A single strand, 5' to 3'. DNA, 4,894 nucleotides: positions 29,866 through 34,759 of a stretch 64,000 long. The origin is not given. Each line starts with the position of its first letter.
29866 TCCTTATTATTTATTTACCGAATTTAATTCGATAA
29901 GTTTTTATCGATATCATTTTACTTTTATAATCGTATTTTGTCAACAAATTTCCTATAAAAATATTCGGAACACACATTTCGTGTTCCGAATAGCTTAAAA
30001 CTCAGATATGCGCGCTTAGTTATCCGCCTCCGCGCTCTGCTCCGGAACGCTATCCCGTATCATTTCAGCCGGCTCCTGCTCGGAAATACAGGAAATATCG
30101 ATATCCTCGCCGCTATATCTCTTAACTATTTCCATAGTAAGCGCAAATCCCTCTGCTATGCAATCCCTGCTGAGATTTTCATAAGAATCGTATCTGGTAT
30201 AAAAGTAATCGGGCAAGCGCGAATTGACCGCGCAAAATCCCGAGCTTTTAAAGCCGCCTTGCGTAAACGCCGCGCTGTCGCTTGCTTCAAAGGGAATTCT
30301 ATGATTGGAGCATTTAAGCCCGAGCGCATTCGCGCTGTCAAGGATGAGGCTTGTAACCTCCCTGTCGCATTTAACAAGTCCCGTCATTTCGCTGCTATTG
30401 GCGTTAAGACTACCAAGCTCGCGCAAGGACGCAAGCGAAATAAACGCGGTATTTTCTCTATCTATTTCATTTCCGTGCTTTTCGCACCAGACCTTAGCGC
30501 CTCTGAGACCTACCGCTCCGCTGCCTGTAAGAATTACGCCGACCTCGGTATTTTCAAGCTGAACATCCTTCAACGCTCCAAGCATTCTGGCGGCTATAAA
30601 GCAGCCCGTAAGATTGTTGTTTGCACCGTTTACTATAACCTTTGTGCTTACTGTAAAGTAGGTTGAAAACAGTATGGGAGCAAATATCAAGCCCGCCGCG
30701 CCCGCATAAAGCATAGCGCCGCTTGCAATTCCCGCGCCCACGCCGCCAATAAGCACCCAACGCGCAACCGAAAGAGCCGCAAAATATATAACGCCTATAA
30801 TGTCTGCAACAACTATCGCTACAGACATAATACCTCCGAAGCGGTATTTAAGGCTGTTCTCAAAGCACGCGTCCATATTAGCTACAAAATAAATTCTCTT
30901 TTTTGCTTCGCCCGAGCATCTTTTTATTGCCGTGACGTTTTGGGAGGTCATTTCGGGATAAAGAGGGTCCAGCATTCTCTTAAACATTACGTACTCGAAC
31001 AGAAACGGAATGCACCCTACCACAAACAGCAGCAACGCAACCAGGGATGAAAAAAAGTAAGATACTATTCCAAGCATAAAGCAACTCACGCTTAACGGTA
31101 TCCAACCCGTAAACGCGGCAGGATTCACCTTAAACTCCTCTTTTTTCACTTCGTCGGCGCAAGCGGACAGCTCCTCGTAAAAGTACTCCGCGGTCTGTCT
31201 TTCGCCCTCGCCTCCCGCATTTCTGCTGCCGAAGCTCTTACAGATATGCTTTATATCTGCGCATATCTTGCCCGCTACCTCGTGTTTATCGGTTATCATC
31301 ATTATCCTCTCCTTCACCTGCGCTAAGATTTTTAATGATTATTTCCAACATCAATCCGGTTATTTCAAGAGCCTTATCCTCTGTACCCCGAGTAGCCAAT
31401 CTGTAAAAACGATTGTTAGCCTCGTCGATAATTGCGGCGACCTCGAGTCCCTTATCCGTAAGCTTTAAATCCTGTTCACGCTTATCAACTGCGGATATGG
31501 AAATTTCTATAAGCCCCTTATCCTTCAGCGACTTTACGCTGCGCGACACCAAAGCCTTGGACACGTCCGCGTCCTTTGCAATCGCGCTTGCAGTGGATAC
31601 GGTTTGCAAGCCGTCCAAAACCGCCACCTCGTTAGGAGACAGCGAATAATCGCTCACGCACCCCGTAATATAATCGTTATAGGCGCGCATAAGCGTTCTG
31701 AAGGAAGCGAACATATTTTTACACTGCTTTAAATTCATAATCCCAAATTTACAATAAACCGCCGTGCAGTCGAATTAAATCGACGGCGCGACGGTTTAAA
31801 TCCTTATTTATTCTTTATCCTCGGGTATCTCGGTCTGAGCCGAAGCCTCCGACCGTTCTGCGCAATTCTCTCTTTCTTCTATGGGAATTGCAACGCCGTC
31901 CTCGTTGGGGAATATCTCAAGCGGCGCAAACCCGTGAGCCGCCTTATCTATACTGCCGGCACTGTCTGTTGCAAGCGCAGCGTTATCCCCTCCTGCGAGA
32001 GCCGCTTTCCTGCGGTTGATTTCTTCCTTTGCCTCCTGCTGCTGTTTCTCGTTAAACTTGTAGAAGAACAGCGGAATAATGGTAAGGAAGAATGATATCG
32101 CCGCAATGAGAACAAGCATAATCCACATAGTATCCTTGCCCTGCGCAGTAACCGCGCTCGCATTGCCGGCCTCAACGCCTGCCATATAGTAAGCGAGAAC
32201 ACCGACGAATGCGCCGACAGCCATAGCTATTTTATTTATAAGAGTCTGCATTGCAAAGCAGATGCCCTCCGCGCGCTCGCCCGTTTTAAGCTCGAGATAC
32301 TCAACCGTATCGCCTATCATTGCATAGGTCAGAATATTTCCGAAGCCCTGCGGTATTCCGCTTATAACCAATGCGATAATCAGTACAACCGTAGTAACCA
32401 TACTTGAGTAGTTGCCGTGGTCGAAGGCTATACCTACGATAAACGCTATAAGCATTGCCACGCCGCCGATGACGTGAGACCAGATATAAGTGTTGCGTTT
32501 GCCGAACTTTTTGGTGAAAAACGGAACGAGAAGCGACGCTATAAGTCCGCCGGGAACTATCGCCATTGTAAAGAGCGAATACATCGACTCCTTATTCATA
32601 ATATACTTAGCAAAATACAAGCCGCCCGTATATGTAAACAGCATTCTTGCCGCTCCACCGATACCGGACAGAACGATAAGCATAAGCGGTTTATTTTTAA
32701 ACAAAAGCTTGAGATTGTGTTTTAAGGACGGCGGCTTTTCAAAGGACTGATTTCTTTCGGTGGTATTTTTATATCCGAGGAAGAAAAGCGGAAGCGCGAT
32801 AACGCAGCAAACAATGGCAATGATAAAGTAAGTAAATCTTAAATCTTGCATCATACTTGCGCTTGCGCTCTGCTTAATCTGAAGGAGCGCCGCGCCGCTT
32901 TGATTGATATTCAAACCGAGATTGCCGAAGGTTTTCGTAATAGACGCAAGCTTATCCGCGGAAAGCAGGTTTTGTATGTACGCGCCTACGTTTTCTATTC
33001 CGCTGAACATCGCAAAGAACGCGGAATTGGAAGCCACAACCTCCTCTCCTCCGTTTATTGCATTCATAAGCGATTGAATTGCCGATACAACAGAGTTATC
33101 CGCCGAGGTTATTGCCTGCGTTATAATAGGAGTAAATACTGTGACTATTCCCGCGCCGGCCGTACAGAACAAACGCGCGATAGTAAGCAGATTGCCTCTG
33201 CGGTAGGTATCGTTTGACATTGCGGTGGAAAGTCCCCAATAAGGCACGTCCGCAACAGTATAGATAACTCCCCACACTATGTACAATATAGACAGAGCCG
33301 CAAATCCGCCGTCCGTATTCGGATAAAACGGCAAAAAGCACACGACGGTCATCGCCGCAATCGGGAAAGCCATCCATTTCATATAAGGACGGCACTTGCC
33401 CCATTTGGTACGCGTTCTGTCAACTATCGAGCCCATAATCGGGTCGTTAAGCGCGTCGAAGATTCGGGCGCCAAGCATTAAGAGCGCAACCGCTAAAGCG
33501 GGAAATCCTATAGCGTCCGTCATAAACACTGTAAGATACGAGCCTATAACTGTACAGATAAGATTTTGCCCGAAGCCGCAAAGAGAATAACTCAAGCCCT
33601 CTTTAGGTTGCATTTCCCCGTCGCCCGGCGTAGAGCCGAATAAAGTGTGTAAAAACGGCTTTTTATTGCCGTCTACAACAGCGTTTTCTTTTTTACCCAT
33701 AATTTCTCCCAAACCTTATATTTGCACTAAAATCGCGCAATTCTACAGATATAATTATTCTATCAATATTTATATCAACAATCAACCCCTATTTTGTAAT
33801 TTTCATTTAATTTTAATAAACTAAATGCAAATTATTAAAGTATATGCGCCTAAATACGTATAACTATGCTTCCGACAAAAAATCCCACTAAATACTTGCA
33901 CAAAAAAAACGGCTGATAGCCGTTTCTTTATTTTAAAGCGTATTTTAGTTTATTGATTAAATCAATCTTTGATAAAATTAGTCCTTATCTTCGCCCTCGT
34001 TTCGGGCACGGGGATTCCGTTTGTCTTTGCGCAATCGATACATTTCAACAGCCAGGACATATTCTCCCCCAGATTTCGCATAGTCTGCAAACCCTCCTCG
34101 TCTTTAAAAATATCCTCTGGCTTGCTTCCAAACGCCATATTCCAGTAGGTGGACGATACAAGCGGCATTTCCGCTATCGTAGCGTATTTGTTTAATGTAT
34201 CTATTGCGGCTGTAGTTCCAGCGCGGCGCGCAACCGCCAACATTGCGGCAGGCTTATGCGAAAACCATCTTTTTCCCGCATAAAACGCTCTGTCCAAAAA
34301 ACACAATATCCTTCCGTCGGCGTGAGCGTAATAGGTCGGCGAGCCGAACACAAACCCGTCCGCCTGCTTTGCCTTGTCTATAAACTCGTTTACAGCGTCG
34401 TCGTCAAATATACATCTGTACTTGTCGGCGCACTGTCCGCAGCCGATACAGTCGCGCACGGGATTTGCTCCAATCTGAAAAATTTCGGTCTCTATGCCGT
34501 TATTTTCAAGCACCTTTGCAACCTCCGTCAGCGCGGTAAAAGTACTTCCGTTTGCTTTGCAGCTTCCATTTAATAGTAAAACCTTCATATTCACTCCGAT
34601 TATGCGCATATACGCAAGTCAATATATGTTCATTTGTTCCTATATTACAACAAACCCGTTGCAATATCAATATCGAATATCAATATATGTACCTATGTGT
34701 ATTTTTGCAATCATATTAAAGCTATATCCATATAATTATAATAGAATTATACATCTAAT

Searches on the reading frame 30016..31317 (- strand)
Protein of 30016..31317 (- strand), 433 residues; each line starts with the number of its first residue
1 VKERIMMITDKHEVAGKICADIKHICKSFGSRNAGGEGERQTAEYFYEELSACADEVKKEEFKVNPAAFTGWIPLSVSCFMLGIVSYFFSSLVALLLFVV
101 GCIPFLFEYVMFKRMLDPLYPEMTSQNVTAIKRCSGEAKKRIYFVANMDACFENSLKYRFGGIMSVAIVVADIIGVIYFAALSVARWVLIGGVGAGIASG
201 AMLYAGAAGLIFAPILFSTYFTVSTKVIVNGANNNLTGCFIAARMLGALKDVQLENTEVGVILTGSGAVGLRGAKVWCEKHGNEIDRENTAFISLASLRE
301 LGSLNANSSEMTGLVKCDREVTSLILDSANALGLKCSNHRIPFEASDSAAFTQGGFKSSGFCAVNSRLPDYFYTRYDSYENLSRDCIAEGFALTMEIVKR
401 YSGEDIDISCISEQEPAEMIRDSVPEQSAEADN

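Call 34: search_protein_families(library=pfam, proteins=[window:30016-31317:-], max_evalue=0.0001)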
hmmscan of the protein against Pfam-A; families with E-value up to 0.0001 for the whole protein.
window:30016-31317:- (433 aa): 0 families

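Call 65: search_protein_families(library=ncbifam, proteins=[window:30016-31317:-], max_evalue=0.01)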
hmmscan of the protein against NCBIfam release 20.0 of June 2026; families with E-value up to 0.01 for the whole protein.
window:30016-31317:- (433 aa): 1 family
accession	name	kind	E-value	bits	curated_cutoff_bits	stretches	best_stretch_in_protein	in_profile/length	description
NF007421.0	PRK09961.1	equivalog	0.00071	18.5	412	1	216-276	147-207/345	aminopeptidase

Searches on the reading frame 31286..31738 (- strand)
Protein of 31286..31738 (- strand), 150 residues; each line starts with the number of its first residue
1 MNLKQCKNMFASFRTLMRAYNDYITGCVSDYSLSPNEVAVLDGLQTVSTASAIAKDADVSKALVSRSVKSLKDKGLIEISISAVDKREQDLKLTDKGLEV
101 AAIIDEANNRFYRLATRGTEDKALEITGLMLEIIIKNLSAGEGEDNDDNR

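Call 34: search_protein_families(library=pfam, proteins=[window:31286-31738:-], max_evalue=0.0001)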
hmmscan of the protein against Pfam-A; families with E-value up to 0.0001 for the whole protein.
window:31286-31738:- (150 aa): 6 families
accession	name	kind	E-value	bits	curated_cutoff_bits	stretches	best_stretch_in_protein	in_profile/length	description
PF12802.13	MarR_2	-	2.2e-07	31.4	27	1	39-88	9-61/61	MarR family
PF01978.25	TrmB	-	6.4e-06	26.4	25.6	1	33-80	6-55/68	Sugar-specific transcriptional regulator TrmB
PF13463.12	HTH_27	-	1.5e-05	25.6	22.2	1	33-97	1-68/68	Winged helix DNA-binding domain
PF01047.28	MarR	-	2.1e-05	24.7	24.6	1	49-88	19-58/59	MarR family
PF25213.1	HVO_A0261_N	-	5.6e-05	23.4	35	0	32-106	8-76/86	HVO_A0261 N-terminal domain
PF14947.12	HTH_45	-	8.1e-05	23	25.5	0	40-108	11-73/77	Winged helix-turn-helix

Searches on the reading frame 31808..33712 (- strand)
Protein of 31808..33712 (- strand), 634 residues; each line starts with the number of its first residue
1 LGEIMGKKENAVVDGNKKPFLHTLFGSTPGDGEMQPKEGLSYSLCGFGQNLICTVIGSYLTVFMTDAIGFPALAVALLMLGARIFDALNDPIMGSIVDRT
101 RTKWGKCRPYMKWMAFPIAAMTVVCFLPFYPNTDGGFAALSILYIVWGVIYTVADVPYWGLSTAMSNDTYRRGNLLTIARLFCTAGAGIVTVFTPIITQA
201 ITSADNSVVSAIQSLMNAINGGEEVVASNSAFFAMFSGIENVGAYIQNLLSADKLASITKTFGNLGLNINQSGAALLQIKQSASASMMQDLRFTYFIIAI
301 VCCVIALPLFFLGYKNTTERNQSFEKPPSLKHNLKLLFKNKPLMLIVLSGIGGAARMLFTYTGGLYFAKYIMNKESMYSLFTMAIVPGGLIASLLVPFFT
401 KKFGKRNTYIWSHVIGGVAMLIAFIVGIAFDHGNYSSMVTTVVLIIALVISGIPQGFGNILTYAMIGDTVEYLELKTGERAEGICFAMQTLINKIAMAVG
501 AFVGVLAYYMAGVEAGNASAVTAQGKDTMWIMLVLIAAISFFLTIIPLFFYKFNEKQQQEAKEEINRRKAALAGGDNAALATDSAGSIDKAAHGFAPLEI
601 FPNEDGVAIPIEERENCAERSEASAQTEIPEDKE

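Call 8: search_protein_families(library=pfam, proteins=[window:31808-33712:-], max_evalue=0.001)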
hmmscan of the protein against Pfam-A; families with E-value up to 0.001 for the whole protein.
window:31808-33712:- (634 aa): 2 families
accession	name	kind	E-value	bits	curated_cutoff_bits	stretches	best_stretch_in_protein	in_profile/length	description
PF13347.12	MFS_2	-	3.9e-68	230.4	27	2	254-554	134-426/427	MFS/sugar transport protein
PF07690.21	MFS_1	-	1.2e-15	57.8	33.4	2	292-500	151-346/347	Major Facilitator Superfamily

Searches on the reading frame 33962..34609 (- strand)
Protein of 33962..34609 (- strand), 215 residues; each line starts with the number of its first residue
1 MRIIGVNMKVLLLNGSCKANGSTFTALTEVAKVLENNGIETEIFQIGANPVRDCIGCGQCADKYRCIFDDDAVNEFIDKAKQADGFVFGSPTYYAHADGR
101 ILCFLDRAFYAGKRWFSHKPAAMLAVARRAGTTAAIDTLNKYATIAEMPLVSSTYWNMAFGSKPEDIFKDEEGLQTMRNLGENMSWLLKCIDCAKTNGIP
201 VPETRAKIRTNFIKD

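Call 8: search_protein_families(library=pfam, proteins=[window:33962-34609:-], max_evalue=0.001)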
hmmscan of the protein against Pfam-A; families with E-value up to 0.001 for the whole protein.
window:33962-34609:- (215 aa): 2 families
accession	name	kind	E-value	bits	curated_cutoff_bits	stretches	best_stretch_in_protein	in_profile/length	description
PF03358.20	FMN_red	-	9.9e-28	97.1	24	1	8-160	1-149/152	NADPH-dependent FMN reductase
PF02525.22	Flavodoxin_2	-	8.2e-05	22.8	27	1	8-115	1-109/198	Flavodoxin-like fold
